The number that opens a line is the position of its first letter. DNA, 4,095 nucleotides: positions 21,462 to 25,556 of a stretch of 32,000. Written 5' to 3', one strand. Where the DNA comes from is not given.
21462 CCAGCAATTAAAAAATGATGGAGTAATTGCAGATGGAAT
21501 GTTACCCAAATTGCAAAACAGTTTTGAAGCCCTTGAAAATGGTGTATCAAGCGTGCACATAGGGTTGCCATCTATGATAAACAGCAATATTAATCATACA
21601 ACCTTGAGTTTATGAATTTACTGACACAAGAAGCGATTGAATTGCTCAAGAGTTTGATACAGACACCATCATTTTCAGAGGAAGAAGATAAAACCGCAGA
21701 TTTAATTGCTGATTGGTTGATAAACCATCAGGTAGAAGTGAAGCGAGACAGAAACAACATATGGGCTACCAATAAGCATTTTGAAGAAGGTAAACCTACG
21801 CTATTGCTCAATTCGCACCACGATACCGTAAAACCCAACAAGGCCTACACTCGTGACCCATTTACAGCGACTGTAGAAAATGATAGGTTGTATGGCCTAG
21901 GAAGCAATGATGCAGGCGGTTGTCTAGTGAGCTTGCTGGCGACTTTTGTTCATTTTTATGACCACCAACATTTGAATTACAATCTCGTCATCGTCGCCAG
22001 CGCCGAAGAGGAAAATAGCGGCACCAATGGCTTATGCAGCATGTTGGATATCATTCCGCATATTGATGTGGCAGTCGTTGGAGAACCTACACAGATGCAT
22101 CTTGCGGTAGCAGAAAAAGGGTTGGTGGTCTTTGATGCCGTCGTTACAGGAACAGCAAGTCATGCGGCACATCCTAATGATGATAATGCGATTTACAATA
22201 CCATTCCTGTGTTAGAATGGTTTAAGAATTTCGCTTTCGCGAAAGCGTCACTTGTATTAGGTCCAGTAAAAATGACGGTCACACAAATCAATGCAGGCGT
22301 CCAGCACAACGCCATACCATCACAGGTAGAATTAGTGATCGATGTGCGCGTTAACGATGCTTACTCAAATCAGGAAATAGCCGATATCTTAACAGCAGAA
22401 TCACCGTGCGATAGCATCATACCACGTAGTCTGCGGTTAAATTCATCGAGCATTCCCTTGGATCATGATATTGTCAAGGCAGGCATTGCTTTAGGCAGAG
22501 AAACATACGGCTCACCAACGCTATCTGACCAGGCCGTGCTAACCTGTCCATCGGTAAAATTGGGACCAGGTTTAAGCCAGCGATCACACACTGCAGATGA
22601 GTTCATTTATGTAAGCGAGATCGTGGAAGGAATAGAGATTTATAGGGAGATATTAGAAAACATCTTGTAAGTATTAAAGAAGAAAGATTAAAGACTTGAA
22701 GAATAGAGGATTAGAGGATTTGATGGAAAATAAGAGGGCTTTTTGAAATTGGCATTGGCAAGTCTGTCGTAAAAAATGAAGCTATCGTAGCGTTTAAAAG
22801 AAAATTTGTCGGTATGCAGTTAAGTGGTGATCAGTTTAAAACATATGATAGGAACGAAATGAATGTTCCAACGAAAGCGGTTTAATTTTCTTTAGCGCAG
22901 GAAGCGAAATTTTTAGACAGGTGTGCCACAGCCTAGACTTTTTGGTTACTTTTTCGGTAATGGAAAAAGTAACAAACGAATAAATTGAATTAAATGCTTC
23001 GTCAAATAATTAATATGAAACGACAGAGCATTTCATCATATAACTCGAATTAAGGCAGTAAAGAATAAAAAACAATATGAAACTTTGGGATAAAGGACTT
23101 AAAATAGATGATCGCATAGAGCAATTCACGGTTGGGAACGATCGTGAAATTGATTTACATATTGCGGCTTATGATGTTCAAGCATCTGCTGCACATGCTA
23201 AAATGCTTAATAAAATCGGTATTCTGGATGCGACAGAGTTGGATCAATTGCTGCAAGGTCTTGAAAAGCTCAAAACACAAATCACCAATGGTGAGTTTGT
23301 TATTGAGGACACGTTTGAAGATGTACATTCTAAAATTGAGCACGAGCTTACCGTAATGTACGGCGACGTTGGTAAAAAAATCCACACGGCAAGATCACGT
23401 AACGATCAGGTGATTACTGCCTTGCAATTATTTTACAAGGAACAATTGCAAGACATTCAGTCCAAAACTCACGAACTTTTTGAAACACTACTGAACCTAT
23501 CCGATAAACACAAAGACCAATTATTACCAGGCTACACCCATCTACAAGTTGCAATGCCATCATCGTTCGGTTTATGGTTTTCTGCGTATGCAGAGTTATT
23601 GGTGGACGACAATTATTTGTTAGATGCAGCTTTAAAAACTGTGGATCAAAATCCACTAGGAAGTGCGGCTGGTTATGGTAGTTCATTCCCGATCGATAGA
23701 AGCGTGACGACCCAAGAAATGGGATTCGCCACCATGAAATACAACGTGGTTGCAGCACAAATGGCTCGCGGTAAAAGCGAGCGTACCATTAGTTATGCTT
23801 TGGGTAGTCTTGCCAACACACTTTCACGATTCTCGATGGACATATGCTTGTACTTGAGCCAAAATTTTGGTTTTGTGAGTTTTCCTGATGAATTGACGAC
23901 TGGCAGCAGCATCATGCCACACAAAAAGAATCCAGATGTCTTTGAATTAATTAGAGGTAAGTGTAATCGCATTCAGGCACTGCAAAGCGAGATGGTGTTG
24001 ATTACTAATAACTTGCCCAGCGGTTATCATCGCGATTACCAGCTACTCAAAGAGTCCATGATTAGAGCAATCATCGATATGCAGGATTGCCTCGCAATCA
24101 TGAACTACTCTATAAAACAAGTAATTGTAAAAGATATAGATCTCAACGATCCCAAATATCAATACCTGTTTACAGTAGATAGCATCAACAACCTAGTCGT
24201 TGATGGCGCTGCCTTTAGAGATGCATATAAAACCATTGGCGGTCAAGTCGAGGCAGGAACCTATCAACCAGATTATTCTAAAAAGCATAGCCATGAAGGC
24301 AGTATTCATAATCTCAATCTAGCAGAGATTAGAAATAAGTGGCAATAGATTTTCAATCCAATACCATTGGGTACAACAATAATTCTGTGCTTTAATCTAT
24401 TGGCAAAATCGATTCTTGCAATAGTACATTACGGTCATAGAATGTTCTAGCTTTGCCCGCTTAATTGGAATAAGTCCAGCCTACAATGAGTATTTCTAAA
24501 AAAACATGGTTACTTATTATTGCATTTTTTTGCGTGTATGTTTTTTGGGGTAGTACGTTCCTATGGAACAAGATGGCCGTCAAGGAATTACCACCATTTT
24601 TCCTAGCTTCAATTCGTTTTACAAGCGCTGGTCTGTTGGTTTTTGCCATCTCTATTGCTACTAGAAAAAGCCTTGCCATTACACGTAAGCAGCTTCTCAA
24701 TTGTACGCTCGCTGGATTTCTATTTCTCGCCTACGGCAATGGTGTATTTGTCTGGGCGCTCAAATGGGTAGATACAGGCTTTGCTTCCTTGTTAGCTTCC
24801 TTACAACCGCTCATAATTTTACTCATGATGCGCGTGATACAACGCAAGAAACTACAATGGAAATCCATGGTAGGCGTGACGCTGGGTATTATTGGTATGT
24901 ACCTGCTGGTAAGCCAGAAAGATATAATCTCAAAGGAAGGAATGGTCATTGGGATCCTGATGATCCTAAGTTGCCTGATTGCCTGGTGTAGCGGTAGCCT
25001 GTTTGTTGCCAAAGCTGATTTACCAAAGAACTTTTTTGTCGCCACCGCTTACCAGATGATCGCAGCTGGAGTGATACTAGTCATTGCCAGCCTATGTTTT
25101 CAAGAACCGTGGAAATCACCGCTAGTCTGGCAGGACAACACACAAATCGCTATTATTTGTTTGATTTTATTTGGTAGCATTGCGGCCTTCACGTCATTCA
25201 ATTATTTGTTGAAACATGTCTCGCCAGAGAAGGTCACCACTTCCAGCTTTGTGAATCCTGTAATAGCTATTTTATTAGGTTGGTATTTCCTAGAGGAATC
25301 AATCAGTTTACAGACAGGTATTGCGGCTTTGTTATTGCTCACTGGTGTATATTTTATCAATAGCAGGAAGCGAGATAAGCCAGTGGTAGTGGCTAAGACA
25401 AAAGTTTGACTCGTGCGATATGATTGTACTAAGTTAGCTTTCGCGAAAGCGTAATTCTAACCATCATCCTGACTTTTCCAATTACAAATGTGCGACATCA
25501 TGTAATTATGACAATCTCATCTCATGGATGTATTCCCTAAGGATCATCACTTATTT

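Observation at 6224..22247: Palindrome copies inside genes are in frame and look like substitutions, not insertions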

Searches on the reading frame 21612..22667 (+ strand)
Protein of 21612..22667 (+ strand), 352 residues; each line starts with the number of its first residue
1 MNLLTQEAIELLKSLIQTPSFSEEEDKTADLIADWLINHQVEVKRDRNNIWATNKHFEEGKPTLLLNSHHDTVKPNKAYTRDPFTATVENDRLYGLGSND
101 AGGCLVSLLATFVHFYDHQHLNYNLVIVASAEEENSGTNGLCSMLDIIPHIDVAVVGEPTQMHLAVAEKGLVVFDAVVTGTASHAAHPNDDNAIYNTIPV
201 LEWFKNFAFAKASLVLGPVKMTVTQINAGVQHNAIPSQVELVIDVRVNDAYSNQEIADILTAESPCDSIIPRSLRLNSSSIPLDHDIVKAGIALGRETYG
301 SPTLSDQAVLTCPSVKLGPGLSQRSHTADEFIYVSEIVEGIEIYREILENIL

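Call 20: search_protein_families(library=pfam, proteins=[window:21612-22667:+])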
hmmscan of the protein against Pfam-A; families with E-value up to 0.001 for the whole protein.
window:21612-22667:+ (352 aa): 3 families
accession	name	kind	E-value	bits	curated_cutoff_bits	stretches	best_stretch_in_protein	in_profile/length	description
PF01546.33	Peptidase_M20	-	1.1e-19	71.6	24.6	1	65-350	1-206/206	Peptidase family M20/M25/M40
PF07687.19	M20_dimer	-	6.1e-11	42.7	21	1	166-260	1-95/107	Peptidase dimerisation domain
PF04389.22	Peptidase_M28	-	0.00027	21.1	21.3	1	50-135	2-68/193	Peptidase family M28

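Call 58: find_homologous_proteins(query=window:21612-22667:+, max_evalue=1e-40)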
Query window:21612-22667:+ (352 aa): 8000 proteins with E <= 1e-40 among 8000 candidates; the best 120 are listed.
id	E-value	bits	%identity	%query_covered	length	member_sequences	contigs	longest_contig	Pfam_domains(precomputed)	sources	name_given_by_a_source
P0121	8.0e-232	786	100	100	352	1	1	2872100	PF01546.34,PF07687.20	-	-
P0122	2.2e-186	637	80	100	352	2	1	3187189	PF01546.34,PF07687.20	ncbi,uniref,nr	ncbi:M20 family metallo-hydrolase [Nonlabens agnitus]|uniref:Acetylornithine deacetylase n=1 Tax=Non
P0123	2.8e-183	627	79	100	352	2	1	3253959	PF01546.34,PF07687.20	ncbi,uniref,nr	ncbi:acetylornithine deacetylase [Nonlabens sp. Hel1_33_55]|uniref:M20 family metallo-hydrolase n=1 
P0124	3.2e-183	626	78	100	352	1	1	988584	PF01546.34,PF07687.20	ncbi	-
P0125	5.3e-181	619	78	100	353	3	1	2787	PF01546.34,PF07687.20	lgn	-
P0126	2.5e-179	614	77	100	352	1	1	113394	PF01546.34,PF07687.20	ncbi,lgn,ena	-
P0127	2.6e-179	614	78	99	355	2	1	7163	PF01546.34,PF07687.20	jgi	-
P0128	3.8e-179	613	78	100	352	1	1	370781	PF01546.34,PF07687.20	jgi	jgi:acetylornithine deacetylase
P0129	9.6e-179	612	79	99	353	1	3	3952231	PF01546.34,PF07687.20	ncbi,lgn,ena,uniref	ncbi:MAG: M20 family metallo-hydrolase [Psychroserpens sp.]|uniref:M20 family metallo-hydrolase n=1 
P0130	1.7e-173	594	77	99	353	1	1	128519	PF01546.34,PF07687.20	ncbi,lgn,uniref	ncbi:MAG: M20 family metallo-hydrolase [Winogradskyella sp.]|uniref:M20 family metallo-hydrolase n=1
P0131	2.2e-173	594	75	99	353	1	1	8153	PF01546.34,PF07687.20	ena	-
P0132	3.0e-172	590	76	99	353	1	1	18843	PF01546.34,PF07687.20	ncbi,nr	ncbi:MAG: M20 family metallo-hydrolase [Winogradskyella sp.]|nr:M20 family metallo-hydrolase [Winogr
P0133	5.1e-172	590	73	100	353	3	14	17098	PF01546.34,PF04389.23,PF07687.20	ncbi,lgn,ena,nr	ncbi:MAG: acetylornithine deacetylase [Flavobacteriaceae bacterium]|nr:acetylornithine deacetylase [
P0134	6.7e-172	589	73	99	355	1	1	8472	PF01546.34,PF07687.20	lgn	-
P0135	7.2e-172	589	75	99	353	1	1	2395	PF01546.34,PF07687.20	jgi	jgi:acetylornithine deacetylase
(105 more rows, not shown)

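Call 68: find_encoding_contigs(protein=P0129, flank=10000, max_places=2)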
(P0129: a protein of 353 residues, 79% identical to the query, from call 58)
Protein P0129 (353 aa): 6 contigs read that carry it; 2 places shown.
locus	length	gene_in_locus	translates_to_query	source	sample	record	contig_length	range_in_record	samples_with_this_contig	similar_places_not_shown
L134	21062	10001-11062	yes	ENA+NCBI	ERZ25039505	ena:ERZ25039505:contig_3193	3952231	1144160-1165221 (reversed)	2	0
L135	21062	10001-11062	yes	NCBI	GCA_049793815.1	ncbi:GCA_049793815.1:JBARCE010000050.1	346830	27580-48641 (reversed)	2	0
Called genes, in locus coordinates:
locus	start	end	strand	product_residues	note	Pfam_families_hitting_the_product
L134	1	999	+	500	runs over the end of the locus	PF07991:KARI_N, PF01450:KARI_C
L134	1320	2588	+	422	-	PF00291:PALP, PF00585:Thr_dehydrat_C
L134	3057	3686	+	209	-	PF00583:Acetyltransf_1 (weak), PF13508:Acetyltransf_7 (faint)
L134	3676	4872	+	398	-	PF00764:Arginosuc_synth, PF03054:tRNA_Me_trans (faint), PF20979:Arginosuc_syn_C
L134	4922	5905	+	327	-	PF01118:Semialdhyde_dh, PF22698:Semialdhyde_dhC_1, PF02774:Semialdhyde_dhC (weak)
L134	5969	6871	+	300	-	PF01488:Shikimate_DH (faint), PF01210:NAD_Gly3P_dh_N, PF03807:F420_oxidored, PF14748:P5CR_dimer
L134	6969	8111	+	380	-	PF00202:Aminotran_3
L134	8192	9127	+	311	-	PF02729:OTCace_N, PF00185:OTCace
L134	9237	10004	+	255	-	PF00696:AA_kinase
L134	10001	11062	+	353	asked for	PF01546:Peptidase_M20, PF07687:M20_dimer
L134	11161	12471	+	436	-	PF00206:Lyase_1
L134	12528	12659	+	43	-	-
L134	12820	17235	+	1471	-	PF01339:CheB_methylest, PF03705:CheR_N, PF01739:CheR, PF13596:PAS_10, PF08447:PAS_3 (weak), PF00512:HisKA, PF02518:HATPase_c, PF00072:Response_reg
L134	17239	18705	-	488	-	PF14691:Fer4_20, PF00070:Pyr_redox (weak), PF00890:FAD_binding_2 (weak), PF01266:DAO (weak), PF01593:Amino_oxidase, PF03486:HI0933_like (weak), PF07992:Pyr_redox_2, PF13450:NAD_binding_8, +4 more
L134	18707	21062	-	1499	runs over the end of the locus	PF00310:GATase_2, PF04898:Glu_syn_central, PF01645:Glu_synthase, PF01493:GXGXG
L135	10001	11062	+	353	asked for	PF01546:Peptidase_M20, PF07687:M20_dimer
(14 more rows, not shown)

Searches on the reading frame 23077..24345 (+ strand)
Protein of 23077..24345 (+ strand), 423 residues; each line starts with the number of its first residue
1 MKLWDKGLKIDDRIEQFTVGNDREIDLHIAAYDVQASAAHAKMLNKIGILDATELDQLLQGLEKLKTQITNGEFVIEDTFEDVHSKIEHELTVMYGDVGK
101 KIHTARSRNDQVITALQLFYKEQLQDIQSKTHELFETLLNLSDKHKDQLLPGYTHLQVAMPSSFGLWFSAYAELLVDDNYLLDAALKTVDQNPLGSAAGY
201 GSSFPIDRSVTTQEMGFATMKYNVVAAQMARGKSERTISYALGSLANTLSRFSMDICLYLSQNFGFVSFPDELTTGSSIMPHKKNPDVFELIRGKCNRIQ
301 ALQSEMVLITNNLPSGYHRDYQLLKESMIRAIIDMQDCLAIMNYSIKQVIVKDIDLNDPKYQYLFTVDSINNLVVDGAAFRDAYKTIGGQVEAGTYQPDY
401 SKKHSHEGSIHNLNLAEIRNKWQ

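Call 80: search_protein_families(library=pfam, proteins=[window:23077-24345:+], max_evalue=0.00001)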
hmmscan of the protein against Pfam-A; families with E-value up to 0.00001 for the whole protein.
window:23077-24345:+ (423 aa): 1 family
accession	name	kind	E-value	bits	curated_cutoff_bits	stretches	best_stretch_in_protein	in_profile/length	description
PF00206.25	Lyase_1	-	3.6e-55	188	27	1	24-300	19-311/312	Lyase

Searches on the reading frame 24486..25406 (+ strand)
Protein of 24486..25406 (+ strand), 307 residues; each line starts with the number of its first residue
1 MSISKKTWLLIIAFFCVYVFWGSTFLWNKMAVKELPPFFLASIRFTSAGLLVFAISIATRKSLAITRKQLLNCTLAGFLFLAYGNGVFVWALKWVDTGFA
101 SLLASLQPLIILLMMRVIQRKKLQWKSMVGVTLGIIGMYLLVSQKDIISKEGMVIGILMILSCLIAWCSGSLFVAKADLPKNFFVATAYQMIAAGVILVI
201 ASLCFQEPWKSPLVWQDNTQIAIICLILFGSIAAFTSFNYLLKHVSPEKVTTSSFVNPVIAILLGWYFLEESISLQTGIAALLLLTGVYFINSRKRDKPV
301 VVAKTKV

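Call 20: search_protein_families(library=pfam, proteins=[window:24486-25406:+])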
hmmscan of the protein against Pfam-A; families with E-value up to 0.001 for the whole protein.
window:24486-25406:+ (307 aa): 1 family
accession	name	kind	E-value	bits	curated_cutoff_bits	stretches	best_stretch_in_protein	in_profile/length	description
PF00892.27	EamA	-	3.9e-39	134.5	28.2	2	155-292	2-134/135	EamA-like transporter family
